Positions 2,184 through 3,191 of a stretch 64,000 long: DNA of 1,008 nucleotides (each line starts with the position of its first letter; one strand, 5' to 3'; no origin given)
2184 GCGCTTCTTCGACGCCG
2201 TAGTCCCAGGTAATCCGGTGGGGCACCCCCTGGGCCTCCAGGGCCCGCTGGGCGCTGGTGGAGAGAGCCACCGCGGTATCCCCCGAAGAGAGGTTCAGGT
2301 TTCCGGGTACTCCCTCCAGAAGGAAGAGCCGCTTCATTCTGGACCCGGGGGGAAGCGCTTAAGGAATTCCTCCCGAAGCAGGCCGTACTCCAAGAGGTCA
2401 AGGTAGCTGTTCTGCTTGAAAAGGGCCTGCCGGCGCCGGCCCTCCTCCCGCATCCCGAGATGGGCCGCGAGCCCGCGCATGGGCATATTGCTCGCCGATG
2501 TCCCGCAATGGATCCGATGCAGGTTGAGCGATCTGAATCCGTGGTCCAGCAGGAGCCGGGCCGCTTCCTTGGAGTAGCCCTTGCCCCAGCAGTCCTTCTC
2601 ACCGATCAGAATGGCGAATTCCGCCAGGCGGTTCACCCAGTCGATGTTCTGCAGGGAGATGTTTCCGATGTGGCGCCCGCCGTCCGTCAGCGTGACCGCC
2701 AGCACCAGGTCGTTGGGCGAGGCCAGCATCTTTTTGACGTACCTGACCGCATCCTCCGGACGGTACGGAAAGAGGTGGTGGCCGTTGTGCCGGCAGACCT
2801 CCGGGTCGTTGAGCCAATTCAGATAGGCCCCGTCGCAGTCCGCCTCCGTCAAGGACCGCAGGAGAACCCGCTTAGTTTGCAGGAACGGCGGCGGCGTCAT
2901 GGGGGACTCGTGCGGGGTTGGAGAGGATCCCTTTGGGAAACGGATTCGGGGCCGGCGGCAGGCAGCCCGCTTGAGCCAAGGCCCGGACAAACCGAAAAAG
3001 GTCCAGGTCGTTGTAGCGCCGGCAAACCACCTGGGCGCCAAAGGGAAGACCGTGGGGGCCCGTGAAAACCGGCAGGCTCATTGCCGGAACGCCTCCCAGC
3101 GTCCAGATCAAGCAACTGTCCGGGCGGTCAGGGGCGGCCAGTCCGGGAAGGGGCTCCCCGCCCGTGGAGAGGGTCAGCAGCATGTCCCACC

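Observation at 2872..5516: Amidase-signature (GatA-like) enzyme translationally coupled to a PP-loop N-acetyl-sugar amidotransferase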

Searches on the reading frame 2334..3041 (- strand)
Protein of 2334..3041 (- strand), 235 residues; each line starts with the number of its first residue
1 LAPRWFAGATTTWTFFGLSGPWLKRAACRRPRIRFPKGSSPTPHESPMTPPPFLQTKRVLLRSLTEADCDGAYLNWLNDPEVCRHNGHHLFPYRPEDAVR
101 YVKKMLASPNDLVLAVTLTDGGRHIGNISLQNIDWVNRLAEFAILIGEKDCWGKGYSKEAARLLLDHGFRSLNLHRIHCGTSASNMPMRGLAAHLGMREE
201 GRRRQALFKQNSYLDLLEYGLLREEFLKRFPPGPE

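Call 3: search_protein_families(library=pfam, proteins=[window:2334-3041:-])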
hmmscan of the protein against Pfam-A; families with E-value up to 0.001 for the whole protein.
window:2334-3041:- (235 aa): 3 families
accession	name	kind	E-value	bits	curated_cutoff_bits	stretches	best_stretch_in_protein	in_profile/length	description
PF13302.13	Acetyltransf_3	-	9.9e-28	98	25.4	1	58-198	1-138/138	Acetyltransferase (GNAT) domain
PF13420.13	Acetyltransf_4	-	2.6e-07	31.2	24.3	1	61-215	1-152/155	Acetyltransferase (GNAT) domain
PF00583.31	Acetyltransf_1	-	6.3e-07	30.1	20.7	1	95-197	17-116/116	Acetyltransferase (GNAT) family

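Call 4: search_protein_families(library=ncbifam, proteins=[window:2334-3041:-])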
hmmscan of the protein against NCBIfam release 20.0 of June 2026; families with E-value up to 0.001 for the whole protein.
window:2334-3041:- (235 aa): 4 families
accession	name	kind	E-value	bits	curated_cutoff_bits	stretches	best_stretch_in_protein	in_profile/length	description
NF011709.0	PRK15130.1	equivalog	2.6e-11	43.7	218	1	121-230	65-173/186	spermidine N1-acetyltransferase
TIGR03585.1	PseH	equivalog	2.5e-06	27.6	93.1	1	74-218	15-154/156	UDP-4-amino-4,6-dideoxy-N-acetyl-beta-L-altrosamine N-acetyltransferase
NF000483.1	BlmB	exception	1.8e-05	24.2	625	1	53-208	11-160/301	bleomycin family antibiotic N-acetyltransferase BlmB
NF000485.1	TlmB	exception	3.3e-05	23.3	625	1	148-210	92-154/292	bleomycin family antibiotic N-acetyltransferase TlmB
